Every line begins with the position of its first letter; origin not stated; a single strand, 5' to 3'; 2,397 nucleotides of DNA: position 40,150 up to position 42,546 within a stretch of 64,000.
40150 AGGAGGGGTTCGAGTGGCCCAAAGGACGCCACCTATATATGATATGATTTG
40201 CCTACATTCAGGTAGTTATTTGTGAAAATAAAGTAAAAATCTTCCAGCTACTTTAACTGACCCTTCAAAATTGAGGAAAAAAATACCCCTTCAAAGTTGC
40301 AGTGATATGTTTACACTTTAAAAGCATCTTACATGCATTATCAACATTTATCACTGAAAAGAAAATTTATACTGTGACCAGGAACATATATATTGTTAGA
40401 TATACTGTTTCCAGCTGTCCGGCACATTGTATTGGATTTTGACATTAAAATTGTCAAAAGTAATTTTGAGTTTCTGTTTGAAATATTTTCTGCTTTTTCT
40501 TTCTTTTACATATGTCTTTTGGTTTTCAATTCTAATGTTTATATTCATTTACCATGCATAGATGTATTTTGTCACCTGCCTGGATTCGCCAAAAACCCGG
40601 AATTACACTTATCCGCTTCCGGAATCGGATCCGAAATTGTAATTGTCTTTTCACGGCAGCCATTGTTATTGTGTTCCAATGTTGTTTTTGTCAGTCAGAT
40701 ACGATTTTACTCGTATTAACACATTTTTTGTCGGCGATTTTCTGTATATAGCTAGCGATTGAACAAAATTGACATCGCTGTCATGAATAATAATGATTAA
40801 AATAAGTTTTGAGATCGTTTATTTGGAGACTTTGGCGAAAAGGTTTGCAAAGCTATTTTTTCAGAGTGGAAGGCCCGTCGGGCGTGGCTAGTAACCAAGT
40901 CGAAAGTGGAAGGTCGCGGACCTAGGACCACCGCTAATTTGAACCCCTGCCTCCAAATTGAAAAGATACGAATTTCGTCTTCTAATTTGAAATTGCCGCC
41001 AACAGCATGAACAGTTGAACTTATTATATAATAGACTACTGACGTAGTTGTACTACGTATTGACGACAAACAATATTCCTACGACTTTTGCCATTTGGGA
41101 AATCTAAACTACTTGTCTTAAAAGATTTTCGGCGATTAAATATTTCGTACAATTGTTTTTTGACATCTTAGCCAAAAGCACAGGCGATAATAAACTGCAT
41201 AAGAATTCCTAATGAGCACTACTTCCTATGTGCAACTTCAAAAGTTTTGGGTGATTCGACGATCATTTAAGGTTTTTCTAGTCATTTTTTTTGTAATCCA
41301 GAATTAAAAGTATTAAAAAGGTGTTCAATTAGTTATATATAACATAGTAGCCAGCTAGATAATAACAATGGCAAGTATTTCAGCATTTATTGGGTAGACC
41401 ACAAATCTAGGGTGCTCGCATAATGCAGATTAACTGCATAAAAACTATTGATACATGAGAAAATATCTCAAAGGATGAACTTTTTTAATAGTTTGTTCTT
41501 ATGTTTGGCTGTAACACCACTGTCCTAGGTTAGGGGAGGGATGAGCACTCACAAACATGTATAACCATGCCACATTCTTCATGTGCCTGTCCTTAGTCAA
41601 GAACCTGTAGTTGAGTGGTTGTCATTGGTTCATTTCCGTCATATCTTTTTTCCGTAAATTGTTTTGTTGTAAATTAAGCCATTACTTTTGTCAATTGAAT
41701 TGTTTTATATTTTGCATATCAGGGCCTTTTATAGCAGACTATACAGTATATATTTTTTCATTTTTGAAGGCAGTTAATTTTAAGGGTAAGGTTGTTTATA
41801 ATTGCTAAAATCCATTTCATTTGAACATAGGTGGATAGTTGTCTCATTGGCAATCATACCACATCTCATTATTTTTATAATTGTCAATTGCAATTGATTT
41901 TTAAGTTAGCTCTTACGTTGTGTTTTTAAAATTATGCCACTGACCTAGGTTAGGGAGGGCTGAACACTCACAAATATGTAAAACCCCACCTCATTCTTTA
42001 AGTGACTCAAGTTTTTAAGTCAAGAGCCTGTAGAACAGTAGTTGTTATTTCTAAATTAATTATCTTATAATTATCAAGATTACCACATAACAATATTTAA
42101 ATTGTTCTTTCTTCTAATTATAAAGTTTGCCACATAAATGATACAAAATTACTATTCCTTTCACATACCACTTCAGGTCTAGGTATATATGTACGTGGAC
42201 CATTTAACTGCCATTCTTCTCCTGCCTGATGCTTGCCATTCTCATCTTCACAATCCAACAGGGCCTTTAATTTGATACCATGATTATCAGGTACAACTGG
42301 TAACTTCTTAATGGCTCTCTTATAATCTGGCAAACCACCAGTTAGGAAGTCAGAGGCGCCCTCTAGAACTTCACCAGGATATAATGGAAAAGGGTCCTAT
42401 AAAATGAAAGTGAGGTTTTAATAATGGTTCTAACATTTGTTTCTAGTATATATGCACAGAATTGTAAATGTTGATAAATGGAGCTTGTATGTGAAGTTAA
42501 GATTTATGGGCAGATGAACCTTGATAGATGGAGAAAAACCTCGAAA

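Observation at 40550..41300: Isolated CpG-rich island in MVP intron 4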

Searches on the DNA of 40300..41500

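Call 8: search_rna_families(source=window, start=40300, end=41500, threshold=evalue, max_evalue=10, show_alignments=3)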
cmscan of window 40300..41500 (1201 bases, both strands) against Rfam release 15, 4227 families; matches with E-value up to 10: 4.
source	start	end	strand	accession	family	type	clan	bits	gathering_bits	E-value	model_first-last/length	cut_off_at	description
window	40356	40413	+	RF02406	snoR120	Gene; snRNA; snoRNA; CD-box;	-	18.4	55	9.1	1-74/74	no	Small nucleolar RNA snoR120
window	40777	40832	+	RF01646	ceN63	Gene; snRNA; snoRNA; CD-box;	-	17.8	65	1.7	1-69/69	no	Caenorhabditis snoRNA ceN63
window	41094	41159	-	RF02183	ST7-OT3_1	Gene; lncRNA;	-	17.6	50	5.6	1-79/79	no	ST7 overlapping transcript 3 conserved region 1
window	40425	40468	-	RF02368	Yfr21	Gene; sRNA;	-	16.7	100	9.4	1-205/205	no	Cyanobacterial functional RNA 21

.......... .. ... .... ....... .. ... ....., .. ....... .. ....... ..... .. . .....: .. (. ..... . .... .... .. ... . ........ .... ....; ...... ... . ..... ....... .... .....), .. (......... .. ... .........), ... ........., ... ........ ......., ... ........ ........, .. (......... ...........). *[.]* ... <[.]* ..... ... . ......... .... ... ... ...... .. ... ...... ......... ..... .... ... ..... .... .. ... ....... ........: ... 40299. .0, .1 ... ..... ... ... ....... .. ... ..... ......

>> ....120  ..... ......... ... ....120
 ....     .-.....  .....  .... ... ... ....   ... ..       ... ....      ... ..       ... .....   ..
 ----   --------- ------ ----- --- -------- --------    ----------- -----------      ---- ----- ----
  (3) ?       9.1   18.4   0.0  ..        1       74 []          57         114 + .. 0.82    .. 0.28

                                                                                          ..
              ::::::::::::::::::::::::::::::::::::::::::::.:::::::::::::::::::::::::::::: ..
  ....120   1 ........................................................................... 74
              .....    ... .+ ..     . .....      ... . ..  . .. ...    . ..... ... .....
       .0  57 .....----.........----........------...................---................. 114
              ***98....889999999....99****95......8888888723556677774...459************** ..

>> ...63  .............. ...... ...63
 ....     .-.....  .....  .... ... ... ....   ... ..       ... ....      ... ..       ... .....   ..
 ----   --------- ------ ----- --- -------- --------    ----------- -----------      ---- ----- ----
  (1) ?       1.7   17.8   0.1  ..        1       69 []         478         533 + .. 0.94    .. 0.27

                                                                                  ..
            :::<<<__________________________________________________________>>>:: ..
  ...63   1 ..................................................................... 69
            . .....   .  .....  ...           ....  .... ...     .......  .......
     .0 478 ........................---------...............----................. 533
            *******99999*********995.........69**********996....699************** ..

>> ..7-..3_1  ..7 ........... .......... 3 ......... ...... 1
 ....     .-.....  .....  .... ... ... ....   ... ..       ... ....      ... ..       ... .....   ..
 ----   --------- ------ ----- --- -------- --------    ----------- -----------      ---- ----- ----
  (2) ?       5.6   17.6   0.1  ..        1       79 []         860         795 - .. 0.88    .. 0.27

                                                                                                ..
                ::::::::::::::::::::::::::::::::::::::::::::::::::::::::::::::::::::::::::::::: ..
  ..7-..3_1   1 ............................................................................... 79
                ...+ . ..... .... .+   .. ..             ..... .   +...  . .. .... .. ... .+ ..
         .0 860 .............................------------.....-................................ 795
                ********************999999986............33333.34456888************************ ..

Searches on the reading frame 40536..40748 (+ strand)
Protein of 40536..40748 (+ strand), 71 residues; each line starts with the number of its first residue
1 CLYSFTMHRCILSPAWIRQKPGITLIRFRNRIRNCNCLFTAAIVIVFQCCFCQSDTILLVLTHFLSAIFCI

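Call 10: search_protein_families(library=pfam, proteins=[window:40536-40748:+], max_evalue=1)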
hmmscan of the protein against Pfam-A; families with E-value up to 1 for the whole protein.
window:40536-40748:+ (71 aa): 1 family
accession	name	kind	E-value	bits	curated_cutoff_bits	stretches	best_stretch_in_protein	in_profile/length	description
PF10271.14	Tmp39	-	0.034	13.6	28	1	5-56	203-256/422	Putative transmembrane protein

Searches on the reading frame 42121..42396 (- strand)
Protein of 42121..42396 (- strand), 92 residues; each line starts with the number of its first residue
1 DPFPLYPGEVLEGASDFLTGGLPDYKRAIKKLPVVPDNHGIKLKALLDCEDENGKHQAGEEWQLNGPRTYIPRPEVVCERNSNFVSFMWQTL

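Call 10: search_protein_families(library=pfam, proteins=[window:42121-42396:-], max_evalue=1)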
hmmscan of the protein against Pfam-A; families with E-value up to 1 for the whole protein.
window:42121-42396:- (92 aa): 3 families
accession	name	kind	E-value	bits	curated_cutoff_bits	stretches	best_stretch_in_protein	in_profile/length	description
PF01505.23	Vault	-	9.7e-13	48.3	27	1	34-73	2-42/42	Major Vault Protein repeat domain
PF17794.6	Vault_2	-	0.0018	19.1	23.6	1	1-13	46-58/60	Major Vault Protein repeat domain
PF09809.14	MRP-L27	-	0.21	12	25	1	34-57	47-70/97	Mitochondrial ribosomal protein L27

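Call 11: find_homologous_proteins(query=window:42121-42396:-)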
Query window:42121-42396:- (92 aa): 5 proteins with E <= 0.001 among 7 candidates.
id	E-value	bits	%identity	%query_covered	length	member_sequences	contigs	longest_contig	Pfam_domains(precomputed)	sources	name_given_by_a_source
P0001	2.3e-42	161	99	77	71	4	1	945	PF01505.24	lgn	-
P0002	4.8e-33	132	80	80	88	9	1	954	PF01505.24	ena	-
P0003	6.4e-23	99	72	70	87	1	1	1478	PF01505.24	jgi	jgi:hypothetical protein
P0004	3.4e-22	97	72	73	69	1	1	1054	PF01505.24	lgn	-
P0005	8.3e-9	54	45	83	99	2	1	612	PF01505.24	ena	-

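Call 13: find_encoding_contigs(protein=P0001, flank=10000)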
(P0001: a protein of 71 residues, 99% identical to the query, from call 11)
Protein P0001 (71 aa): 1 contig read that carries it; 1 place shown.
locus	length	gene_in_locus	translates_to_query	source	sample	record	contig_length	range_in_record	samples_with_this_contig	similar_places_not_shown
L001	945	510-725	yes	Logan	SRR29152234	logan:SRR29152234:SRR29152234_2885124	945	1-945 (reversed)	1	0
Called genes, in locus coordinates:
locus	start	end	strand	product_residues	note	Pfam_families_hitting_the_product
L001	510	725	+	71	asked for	PF01505:Vault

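Call 30: find_encoding_contigs(protein=P0002, flank=10000)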
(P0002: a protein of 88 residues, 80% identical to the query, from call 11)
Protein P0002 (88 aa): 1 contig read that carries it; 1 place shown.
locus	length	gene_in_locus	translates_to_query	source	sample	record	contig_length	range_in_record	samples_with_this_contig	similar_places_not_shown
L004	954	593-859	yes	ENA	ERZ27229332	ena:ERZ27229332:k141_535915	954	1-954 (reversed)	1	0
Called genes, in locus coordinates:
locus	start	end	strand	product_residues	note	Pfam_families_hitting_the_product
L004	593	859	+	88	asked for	PF01505:Vault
